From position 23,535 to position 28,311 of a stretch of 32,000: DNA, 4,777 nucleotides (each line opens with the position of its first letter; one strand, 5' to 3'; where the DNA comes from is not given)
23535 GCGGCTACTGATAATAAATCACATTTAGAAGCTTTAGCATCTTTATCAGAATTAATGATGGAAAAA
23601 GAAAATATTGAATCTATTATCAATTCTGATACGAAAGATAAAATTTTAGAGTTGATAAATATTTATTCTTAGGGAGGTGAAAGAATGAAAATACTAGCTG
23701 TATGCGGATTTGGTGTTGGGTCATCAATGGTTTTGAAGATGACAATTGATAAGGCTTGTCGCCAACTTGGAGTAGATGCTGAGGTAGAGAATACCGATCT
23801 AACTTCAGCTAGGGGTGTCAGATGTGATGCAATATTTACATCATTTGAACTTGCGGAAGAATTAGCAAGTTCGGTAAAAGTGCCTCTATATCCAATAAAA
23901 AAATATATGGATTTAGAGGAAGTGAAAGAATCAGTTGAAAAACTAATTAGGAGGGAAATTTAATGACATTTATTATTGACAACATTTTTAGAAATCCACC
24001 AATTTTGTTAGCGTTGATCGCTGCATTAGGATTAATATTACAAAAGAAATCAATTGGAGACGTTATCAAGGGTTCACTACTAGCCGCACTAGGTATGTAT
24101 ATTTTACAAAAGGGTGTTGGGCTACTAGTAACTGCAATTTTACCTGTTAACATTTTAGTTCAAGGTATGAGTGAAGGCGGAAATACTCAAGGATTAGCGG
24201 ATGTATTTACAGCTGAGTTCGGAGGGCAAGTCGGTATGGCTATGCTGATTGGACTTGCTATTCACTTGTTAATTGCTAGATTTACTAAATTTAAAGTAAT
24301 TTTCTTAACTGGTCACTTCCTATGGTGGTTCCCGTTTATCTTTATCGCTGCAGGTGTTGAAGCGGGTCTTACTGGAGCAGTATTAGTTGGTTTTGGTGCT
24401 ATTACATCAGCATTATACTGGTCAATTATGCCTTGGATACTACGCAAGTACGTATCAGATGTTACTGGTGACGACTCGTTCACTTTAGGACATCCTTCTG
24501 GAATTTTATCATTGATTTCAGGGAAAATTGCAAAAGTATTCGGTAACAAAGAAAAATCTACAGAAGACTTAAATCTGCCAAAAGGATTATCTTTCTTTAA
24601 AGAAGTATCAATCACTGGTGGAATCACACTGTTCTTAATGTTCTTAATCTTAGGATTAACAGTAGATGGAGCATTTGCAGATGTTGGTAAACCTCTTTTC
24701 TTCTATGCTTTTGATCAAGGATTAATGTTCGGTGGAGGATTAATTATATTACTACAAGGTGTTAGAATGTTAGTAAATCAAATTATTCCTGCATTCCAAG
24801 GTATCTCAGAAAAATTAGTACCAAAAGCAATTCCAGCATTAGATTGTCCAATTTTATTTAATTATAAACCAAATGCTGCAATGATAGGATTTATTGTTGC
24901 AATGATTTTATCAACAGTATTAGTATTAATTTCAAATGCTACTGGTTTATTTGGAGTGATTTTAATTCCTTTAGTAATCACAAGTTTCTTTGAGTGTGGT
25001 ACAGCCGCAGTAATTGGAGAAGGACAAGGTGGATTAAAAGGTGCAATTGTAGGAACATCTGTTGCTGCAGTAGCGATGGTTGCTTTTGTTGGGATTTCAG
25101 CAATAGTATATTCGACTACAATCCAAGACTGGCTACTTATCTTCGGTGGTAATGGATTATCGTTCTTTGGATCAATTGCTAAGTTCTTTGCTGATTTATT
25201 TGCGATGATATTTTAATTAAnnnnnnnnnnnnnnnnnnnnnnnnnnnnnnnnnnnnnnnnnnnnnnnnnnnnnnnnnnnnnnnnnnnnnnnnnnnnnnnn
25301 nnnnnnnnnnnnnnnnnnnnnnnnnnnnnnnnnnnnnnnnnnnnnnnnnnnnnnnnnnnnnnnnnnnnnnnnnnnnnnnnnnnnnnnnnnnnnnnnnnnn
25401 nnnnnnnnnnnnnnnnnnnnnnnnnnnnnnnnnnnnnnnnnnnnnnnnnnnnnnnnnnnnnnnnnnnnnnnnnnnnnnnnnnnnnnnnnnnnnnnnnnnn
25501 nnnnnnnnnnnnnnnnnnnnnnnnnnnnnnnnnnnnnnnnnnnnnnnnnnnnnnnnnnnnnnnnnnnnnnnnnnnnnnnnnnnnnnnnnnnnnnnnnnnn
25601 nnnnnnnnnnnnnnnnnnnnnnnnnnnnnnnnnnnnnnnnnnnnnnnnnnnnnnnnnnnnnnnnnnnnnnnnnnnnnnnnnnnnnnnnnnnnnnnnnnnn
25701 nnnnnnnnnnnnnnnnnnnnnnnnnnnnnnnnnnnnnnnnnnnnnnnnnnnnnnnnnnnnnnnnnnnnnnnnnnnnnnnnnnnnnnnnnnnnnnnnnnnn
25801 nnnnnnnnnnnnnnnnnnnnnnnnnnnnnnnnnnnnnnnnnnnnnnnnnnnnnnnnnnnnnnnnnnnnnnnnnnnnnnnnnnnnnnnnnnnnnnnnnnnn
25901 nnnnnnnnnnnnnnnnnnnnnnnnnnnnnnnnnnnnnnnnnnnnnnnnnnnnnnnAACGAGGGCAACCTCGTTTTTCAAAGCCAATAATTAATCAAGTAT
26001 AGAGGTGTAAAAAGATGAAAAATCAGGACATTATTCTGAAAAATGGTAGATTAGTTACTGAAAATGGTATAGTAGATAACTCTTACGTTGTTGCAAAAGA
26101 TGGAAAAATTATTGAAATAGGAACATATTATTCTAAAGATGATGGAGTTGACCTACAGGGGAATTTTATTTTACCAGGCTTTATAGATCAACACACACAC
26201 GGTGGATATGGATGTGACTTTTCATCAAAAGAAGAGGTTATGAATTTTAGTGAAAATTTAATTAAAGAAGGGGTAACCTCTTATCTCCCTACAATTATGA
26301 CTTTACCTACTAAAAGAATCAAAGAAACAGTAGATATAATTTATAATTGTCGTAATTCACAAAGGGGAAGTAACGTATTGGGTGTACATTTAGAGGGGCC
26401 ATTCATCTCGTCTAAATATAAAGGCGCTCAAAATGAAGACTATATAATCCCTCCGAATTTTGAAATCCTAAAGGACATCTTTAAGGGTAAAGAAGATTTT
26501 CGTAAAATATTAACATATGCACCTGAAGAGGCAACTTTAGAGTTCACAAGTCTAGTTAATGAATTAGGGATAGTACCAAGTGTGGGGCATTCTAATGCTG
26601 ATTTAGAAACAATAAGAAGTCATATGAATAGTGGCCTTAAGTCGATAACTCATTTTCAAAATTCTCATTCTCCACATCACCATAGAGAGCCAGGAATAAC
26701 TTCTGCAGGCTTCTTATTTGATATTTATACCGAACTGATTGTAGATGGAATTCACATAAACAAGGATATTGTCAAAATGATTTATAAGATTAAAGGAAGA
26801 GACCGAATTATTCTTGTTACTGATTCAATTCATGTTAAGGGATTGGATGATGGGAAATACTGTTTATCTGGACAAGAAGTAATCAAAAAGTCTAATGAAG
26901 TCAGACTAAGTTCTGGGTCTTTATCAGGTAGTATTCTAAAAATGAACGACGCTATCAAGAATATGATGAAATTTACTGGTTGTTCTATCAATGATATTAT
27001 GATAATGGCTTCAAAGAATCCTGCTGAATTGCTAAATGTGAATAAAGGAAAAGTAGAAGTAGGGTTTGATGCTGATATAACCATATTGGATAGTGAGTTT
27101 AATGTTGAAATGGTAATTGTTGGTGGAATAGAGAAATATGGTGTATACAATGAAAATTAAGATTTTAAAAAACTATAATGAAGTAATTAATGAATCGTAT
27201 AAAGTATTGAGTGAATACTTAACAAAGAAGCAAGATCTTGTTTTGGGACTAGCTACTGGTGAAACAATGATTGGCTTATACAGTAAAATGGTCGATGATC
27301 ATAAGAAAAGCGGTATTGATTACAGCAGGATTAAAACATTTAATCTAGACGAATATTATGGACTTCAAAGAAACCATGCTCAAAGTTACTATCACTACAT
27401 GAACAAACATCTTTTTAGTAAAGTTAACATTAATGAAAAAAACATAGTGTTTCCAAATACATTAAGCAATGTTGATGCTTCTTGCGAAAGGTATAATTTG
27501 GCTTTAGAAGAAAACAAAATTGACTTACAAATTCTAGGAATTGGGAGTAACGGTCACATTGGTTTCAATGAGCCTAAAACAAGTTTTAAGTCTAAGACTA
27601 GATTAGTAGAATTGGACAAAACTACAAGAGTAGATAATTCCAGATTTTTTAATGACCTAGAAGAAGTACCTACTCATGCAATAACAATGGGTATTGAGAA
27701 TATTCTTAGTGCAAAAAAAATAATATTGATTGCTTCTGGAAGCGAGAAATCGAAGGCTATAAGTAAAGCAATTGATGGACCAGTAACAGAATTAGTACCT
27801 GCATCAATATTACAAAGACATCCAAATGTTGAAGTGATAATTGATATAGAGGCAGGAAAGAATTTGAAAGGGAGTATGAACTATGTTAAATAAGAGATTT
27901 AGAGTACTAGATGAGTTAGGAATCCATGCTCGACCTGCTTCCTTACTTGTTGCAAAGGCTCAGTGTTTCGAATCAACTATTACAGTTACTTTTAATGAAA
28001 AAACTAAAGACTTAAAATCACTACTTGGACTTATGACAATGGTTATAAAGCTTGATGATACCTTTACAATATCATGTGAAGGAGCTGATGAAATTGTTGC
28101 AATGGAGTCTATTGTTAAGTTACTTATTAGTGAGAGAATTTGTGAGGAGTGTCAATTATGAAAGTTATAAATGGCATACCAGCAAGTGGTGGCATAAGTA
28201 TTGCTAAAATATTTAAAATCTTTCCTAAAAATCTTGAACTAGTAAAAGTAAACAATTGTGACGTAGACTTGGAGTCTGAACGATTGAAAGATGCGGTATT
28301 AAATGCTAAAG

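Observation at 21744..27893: Ascorbate-family (UlaA/UlaB-type) PTS wired to SIS + NagA + NagB: candidate new amino-sugar specificity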

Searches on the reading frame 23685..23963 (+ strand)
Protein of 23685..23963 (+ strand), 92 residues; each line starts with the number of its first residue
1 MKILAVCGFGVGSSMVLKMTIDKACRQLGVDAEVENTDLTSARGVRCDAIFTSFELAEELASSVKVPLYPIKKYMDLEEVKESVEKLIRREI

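Call 3: search_protein_families(library=pfam, proteins=[window:23685-23963:+])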
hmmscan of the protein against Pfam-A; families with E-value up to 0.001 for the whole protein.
window:23685-23963:+ (92 aa): 1 family
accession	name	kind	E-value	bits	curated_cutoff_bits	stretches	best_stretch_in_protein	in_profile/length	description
PF02302.22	PTS_IIB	-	1.4e-14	54.9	23.6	1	2-82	1-86/90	PTS system, Lactose/Cellobiose specific IIB subunit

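Call 4: search_protein_families(library=ncbifam, proteins=[window:23685-23963:+])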
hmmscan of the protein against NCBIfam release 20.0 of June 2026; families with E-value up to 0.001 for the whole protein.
window:23685-23963:+ (92 aa): 2 families
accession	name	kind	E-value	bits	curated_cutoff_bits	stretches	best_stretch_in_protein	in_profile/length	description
NF007094.0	PRK09548.1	equivalog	4.1e-12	45.3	687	1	1-90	503-594/598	PTS ascorbate-specific subunit IIBC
NF007586.0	PRK10222.1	equivalog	1e-07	31.8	138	1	2-62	4-66/101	PTS ascorbate transporter subunit IIB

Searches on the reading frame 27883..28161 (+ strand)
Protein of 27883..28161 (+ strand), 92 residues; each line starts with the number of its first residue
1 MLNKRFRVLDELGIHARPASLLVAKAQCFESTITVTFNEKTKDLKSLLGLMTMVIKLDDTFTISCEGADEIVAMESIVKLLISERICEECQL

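Call 3: search_protein_families(library=pfam, proteins=[window:27883-28161:+])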
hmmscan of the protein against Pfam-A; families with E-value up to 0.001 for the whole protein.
window:27883-28161:+ (92 aa): 1 family
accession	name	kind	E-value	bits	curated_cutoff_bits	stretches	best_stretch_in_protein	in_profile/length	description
PF00381.24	PTS-HPr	-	1.6e-22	79.8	23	1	4-81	3-79/81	PTS HPr component phosphorylation site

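Call 4: search_protein_families(library=ncbifam, proteins=[window:27883-28161:+])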
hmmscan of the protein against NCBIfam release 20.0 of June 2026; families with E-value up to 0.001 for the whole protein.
window:27883-28161:+ (92 aa): 9 families
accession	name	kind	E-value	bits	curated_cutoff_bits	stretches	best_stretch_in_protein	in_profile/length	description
TIGR01003.1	PTS_HPr_family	subfamily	1.5e-22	79.4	47.9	1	1-81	1-81/82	HPr family phosphocarrier protein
NF010352.0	PRK13780.1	equivalog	1.6e-22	79.2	110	1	1-87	1-87/88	phosphocarrier protein HPr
NF008104.0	PRK10850.1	equivalog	1.4e-14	54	153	1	11-81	11-81/85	phosphocarrier protein Hpr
NF010354.0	PRK13782.1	equivalog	6.7e-14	51.7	123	1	1-80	1-80/85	HPr family phosphocarrier protein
NF041319.1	PTS-HPr_Halo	equivalog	1.7e-12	47.6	140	1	6-83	5-85/87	phosphocarrier protein HPr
NF008319.0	PRK11109.1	equivalog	9.9e-11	41.5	302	1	2-80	286-367/376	fused PTS fructose transporter subunit IIA/HPr protein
NF008146.0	PRK10897.1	equivalog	7.8e-07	29.3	119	1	4-82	5-84/90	PTS phosphocarrier protein NPr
NF010351.0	PRK13779.1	equivalog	1.7e-06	27.1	766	1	6-82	295-374/503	bifunctional PTS system fructose-specific transporter subunit IIA/HPr protein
NF008478.1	PRK11377.1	equivalog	3.7e-05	22.9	520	1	10-80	164-234/473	dihydroxyacetone kinase phosphoryl donor subunit DhaM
